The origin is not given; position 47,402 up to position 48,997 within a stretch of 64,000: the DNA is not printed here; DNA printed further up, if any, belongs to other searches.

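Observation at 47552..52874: Type XI secretion (Slam/DUF560)-like locus with a FecR-domain cargo, an HTH regulator and a divergent operon of four small proteins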

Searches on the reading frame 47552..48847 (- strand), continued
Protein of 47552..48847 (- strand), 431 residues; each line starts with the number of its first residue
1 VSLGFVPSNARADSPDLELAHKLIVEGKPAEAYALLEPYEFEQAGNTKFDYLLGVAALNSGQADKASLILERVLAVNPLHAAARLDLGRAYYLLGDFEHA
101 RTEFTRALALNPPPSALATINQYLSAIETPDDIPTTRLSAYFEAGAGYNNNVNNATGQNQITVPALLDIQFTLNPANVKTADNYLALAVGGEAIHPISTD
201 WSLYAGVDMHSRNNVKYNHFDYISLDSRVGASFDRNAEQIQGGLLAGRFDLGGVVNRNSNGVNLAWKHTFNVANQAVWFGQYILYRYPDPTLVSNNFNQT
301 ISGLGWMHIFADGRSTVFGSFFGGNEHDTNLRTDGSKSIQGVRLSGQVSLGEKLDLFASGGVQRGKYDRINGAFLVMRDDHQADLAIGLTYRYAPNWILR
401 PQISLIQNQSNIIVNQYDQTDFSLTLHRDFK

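Call 23: search_solved_structures(query=A1, max_evalue=1, show_alignments=1)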
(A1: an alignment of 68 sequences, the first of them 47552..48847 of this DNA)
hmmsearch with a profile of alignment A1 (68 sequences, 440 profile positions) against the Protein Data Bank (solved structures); distinct sequences matched with E-value up to 1: 92 (the best 60 are shown).
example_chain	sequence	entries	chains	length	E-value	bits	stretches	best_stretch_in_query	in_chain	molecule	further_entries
9qhb_A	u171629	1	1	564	6.4e-52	180.2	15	60-124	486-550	Engineered tetratricopeptide repeat protein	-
9qhc_A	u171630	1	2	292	4.4e-28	101.7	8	60-123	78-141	Engineered tetratricopeptide repeat protein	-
8bu0_A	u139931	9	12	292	1e-27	100.4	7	60-124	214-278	Consensus tetratricopeptide repeat protein | Crystal structure of an 8-repeat consensus TPR superhelix with Zinc. | Monomer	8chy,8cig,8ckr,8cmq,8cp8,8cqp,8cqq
3kd7_A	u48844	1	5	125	8e-15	58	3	82-124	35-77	CTPR390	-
2fo7_A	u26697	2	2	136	1.3e-14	57.3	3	60-123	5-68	SYNTHETIC CONSENSUS TPR PROTEIN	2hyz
8ch0_A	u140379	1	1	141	1.3e-14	57.2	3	60-123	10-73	Consensus tetratricopeptide repeat protein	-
1na0_A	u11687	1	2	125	1.9e-13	53.4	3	82-124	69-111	designed protein CTPR3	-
8ump_A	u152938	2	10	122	2.8e-11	46.3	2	81-126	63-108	T33-ml35-redesigned-TPR-domain-fold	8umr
5hrz_A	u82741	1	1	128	3.5e-11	45.9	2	60-125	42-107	TPR domain protein 1na0C3_3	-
6vl6_A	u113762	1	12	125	5e-11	45.4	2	60-123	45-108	T33_dn2A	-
2wqh_A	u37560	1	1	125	1.2e-10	44.2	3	60-124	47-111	CTPR3Y3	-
6vfh_A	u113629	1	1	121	1.4e-10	43.9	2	82-139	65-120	T33_dn10A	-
6v8e_A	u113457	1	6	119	1.5e-10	43.9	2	82-124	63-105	Designed protein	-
6vfi_B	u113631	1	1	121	2.7e-10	43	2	58-123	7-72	O43_dn18B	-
9gzg_A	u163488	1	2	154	3.2e-09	39.5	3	65-124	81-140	Engineered CTPR protein with glutamic acids for conductivity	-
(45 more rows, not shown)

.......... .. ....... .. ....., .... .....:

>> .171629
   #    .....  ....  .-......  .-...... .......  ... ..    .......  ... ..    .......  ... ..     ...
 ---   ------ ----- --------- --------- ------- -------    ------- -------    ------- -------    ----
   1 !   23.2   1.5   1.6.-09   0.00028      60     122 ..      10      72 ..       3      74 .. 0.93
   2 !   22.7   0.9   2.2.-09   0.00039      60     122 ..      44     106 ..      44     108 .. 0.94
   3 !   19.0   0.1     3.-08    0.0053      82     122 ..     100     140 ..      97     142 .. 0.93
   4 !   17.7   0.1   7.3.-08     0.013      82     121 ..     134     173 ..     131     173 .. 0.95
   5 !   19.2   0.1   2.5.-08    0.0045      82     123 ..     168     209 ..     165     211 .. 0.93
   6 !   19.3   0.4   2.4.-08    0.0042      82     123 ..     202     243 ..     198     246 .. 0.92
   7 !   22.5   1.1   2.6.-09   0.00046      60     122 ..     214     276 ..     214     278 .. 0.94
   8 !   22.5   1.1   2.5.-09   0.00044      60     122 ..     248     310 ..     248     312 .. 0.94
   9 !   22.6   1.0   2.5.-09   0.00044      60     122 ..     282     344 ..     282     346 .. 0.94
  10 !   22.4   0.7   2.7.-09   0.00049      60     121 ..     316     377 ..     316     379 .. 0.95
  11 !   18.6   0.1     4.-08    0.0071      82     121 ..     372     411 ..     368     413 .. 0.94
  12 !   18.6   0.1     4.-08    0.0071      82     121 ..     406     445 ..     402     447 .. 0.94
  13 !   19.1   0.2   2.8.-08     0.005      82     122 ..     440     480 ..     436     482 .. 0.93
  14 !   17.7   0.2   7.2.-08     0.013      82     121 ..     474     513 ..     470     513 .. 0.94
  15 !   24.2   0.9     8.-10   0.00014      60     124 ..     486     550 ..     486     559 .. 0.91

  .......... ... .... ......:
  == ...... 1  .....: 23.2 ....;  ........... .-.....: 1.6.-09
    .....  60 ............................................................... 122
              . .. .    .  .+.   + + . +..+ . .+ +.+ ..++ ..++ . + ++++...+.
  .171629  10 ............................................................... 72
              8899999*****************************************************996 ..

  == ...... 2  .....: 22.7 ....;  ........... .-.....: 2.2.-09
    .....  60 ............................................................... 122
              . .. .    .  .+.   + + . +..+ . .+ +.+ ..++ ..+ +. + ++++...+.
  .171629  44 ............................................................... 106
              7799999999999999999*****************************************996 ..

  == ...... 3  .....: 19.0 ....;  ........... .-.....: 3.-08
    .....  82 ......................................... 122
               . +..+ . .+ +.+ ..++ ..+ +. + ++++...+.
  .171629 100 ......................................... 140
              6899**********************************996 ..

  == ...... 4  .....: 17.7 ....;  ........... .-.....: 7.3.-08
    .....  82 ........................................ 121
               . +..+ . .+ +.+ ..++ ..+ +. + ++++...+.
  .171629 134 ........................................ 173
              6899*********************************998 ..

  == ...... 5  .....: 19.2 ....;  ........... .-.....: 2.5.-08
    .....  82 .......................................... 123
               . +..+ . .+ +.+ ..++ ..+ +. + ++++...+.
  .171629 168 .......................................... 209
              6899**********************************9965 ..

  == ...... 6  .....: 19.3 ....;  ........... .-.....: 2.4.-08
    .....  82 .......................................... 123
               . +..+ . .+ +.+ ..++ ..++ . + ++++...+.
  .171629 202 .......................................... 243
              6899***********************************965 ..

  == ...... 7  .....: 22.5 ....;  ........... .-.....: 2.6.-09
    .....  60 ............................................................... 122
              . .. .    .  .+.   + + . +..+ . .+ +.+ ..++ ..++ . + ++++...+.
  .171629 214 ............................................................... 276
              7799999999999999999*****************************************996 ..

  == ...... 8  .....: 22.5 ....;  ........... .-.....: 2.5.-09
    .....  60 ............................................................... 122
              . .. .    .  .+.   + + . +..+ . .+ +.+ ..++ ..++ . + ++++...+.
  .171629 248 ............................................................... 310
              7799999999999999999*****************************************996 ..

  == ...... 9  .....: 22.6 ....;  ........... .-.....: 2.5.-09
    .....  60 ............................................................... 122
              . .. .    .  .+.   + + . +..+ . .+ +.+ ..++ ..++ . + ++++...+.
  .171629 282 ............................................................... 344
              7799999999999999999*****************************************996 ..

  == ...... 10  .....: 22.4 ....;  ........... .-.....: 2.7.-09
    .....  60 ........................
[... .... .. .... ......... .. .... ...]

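Call 31: predict_structure(alignment_id=A1)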
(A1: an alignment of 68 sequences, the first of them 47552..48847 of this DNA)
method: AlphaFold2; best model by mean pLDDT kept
length: 431 residues; sequences in the alignment: 68
mean_pLDDT: 91.3   pTM: 0.67
mean pLDDT of the five models: 91.3, 87.6, 87.5, 87.2, 86.6
residues with pLDDT >= 90: 347; 70-90: 62; 50-70: 9; < 50: 13
segments of 3 or more residues with pLDDT < 50: 1-12
pLDDT, mean of each block of 10 residues (from residue 1): 38 74 93 94 91 96 94 93 95 90 92 91 79 76 97 81 76 81 97 94 97 94 97 96 98 95 98 96 96 94 97 94 96 94 96 96 97 92 97 95 97 93 97 87
secondary structure, 60 per line:
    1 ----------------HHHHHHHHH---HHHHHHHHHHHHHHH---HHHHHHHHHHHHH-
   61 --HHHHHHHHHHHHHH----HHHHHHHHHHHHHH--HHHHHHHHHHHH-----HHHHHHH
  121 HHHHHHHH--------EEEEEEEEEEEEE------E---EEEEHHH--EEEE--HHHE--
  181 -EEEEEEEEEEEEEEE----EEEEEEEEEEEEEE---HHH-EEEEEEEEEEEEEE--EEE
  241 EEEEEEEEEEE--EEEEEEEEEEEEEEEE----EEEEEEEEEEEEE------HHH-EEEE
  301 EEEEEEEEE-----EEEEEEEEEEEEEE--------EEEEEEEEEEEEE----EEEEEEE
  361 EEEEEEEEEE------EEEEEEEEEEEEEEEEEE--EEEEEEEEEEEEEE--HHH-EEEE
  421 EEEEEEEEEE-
elements in order: H17-25 H29-43 H47-59 H63-76 H81-94 H97-108 H114-128 E137-149 E160-163 E169-172 E182-196 E201-214 E222-235 E238-251 E254-269 E274-286 E297-309 E315-328 E337-349 E354-370 E377-394 E397-410 E417-430
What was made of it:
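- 47558..48439 (-): 14-stranded beta-barrel of the OMP (residues 137-430). Fourteen long strands in the AF2 model, pLDDT above 90 (call 31).
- On T11SS / Slam outer-membrane protein (DUF560, PF04575): The AF2 model has seven helices at residues 17-128 (call 31). The AF2 model (pLDDT 91.3) has 14 long strands at residues 137-430 (call 31).
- The AF2 model has pLDDT 91.3, with 7 helices and 14 strands (call 31).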

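Call 36: fold_search(model_id=the predicted structure, library=pdb)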
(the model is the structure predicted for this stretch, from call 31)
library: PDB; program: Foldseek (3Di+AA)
matches with E <= 10: 1487; with E <= 0.001: 416
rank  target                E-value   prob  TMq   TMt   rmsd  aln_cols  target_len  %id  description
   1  9b8a                  5.2e-11  1.00  0.36  0.30  15.1       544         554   10  Cryo-EM structure of E. coli cellulose synthase subunit C (released 2025-02-19)
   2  3kvn_A                4.3e-10  1.00  0.27  0.20  17.2       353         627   12  Crystal structure of the full-length autotransporter EstA from Pseudomonas aeruginosa (released 2010-01-26)
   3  9b8h_A                5.1e-10  1.00  0.33  0.27  18.8       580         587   12  Cryo-EM structure of E. coli cellulose synthase subunit C with cellotetraose (released 2025-02-19)
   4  3pgu                  1.8e-09  1.00  0.45  0.47   9.0       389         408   10  Phe3Glu mutant of EcFadL (released 2011-05-25)
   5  3pgs_B                2.6e-09  1.00  0.39  0.40  10.2       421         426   10  Phe3Gly mutant of EcFadL (released 2011-05-25)
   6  2r4o_A                3.0e-09  1.00  0.40  0.41   8.8       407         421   10  Crystal structure of the long-chain fatty acid transporter FadL mutant delta NPA (released 2008-09-16)
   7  3pgr                  3.6e-09  1.00  0.45  0.50   7.3       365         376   10  Asp348Arg mutant of EcFadL (released 2011-05-25)
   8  9h80_M                6.2e-09  1.00  0.34  0.36  13.9       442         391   12  Structure of the outer membrane exopolysaccharide transporter PelBC (released 2025-06-11)
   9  2r88_A                6.6e-09  1.00  0.42  0.48  10.2       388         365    9  Crystal structure of the long-chain fatty acid transporter FadL mutant delta S3 kink (released 2008-09-23)
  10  2r89_A                8.2e-09  1.00  0.43  0.49   7.2       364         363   10  Crystal structure of the long-chain fatty acid transporter FadL mutant delta N3 (released 2008-09-23)
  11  2wvp                  1.6e-08  1.00  0.42  0.63   5.7       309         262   13  Synthetically modified OmpG (released 2010-07-14)
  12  3pgs_A                2.2e-08  1.00  0.38  0.39  10.2       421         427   11  Phe3Gly mutant of EcFadL (released 2011-05-25)
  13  2x9k                  2.4e-08  1.00  0.43  0.61   6.5       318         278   11  Structure of a E.coli porin (released 2011-01-26)
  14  4ctd_B                2.6e-08  1.00  0.38  0.64   6.9       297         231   11  X-ray structure of an engineered OmpG loop6-deletion (released 2014-08-13)
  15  2f1c                  3.3e-08  1.00  0.38  0.58   6.2       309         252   12  Crystal structure of the monomeric porin OmpG (released 2006-06-27)
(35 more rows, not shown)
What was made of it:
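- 47558..48439 (-): Foldseek hits are BcsC, PelBC, FadL and OmpG (call 36).
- The OMP's best fold hits are polysaccharide exporters and generic 14-strand barrels (call 36). The top Foldseek hits of the OMP are BcsC and PelBC, which are TPR + barrel polysaccharide exporters (call 36).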

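Call 63: find_encoding_contigs(protein=P0187, flank=6000, max_places=1)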
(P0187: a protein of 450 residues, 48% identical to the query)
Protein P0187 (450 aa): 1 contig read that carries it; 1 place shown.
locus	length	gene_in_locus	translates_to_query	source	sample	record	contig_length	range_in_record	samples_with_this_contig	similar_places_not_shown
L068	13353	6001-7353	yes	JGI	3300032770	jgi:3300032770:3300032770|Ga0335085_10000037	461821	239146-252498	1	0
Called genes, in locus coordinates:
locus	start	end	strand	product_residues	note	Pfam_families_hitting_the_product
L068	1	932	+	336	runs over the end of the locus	PF13177:DNA_pol3_delta2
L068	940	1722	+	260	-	PF01026:TatD_DNase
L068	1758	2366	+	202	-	-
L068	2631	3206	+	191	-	PF12375:DUF3653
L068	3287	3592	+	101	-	-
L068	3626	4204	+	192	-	-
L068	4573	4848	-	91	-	-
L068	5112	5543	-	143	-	PF06676:DUF1178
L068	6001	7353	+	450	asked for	PF07721:TPR_4 (faint), PF13428:TPR_14 (faint), PF00515:TPR_1 (faint), PF07719:TPR_2 (faint), PF13181:TPR_8 (faint), PF13371:TPR_9, PF14559:TPR_19, PF04575:SlipAM, +2 more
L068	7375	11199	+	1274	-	PF04773:FecR (weak)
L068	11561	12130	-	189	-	PF01066:CDP-OH_P_transf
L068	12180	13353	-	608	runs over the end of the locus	PF01541:GIY-YIG, PF27096:UvrC_M, PF02151:UVR, PF22920:UvrC_RNaseH, PF08459:UvrC_RNaseH_dom, PF14520:HHH_5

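Call 64: find_encoding_contigs(protein=P0198, flank=6000, max_places=1)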
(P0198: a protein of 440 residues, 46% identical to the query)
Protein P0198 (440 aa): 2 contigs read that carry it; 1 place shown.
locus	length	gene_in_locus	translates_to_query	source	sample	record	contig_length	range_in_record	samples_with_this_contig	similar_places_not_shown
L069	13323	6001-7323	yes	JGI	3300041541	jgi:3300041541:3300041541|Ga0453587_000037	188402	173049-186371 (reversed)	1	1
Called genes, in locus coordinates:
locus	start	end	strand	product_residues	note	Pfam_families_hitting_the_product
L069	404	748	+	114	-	PF10711:DUF2513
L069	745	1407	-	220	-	PF13353:Fer4_12 (weak), PF04055:Radical_SAM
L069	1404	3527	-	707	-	PF03477:ATP-cone, PF13597:NRDD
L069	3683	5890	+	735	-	PF05226:CHASE2, PF00211:Guanylate_cyc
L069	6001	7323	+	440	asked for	PF00515:TPR_1 (faint), PF07719:TPR_2 (faint), PF13428:TPR_14 (faint), PF13371:TPR_9, PF13432:TPR_16 (weak), PF14559:TPR_19, PF04575:SlipAM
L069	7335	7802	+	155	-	PF04773:FecR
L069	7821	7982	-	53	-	-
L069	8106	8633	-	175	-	-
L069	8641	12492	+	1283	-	-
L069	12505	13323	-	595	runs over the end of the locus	PF01926:MMR_HSR1, PF02421:FeoB_N, PF07670:Gate, PF07664:FeoB_C, PF07670:Gate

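Call 65: find_encoding_contigs(protein=P0231, flank=6000, max_places=1)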
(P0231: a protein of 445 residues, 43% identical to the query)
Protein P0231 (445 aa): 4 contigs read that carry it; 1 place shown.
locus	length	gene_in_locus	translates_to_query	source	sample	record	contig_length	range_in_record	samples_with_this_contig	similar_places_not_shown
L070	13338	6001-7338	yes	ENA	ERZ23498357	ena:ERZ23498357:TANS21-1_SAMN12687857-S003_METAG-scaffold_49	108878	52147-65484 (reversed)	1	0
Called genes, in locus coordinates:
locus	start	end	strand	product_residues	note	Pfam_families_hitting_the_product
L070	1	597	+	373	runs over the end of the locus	PF13620:CarboxypepD_reg (weak)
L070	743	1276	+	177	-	PF08238:Sel1, PF23310:TPR_27 (faint), PF08238:Sel1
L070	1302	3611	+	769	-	PF00082:Peptidase_S8, PF01483:P_proprotein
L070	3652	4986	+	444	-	PF01943:Polysacc_synt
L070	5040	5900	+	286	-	PF00685:Sulfotransfer_1 (faint), PF13469:Sulfotransfer_3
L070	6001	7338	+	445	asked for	PF13505:OMP_b-brl (faint), PF13371:TPR_9 (weak), PF13432:TPR_16 (weak), PF14559:TPR_19, PF04575:SlipAM (weak), PF10082:BBP2_2 (faint)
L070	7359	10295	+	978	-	-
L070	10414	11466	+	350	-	PF00535:Glycos_transf_2, PF10111:Glyco_tranf_2_2 (weak), PF13641:Glyco_tranf_2_3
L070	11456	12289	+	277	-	PF00535:Glycos_transf_2 (faint)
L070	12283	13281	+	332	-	PF01073:3Beta_HSD, PF01370:Epimerase, PF04321:RmlD_sub_bind, PF05368:NmrA (weak), PF16363:GDP_Man_Dehyd (faint), PF13460:NAD_binding_10, PF07993:NAD_binding_4 (weak)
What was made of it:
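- One distant homologue lies among glycosyltransferase and polysaccharide-synthesis genes (L070, call 65).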

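Call 66: find_encoding_contigs(protein=P0215, flank=6000, max_places=1)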
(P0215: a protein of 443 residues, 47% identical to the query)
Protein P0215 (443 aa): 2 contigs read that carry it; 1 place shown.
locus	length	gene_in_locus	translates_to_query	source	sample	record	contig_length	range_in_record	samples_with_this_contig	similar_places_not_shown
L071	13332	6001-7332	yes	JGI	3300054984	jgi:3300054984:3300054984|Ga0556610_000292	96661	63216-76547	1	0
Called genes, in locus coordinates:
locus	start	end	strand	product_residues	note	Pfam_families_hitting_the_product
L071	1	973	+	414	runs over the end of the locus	PF02308:MgtC, PF13194:DUF4010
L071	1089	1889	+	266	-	PF00481:PP2C (weak), PF13672:PP2C_2, PF07228:SpoIIE (faint)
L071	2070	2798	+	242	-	PF16697:Yop-YscD_cpl, PF00498:FHA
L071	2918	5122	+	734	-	PF05226:CHASE2, PF00211:Guanylate_cyc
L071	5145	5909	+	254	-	PF23023:Anti-Pycsar_Apyc1, PF00753:Lactamase_B, PF12706:Lactamase_B_2, PF02112:PDEase_II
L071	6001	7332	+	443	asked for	PF13428:TPR_14 (faint), PF13432:TPR_16 (faint), PF12895:ANAPC3 (faint), PF13424:TPR_12 (faint), PF00515:TPR_1 (faint), PF13371:TPR_9 (weak), PF14559:TPR_19, PF04575:SlipAM, +3 more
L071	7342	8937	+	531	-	PF04773:FecR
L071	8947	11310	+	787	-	PF01590:GAF, PF05157:MshEN (weak), PF00437:T2SSE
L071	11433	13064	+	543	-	PF01590:GAF, PF13185:GAF_2, PF01966:HD (faint), PF13492:GAF_3 (weak), PF13487:HD_5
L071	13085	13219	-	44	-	-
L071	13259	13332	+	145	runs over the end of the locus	PF07963:N_methyl, PF00114:Pilin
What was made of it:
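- Related cargos sit beside CHASE2 sensor cyclases, whose sensor domain is periplasmic (calls 64, 66).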
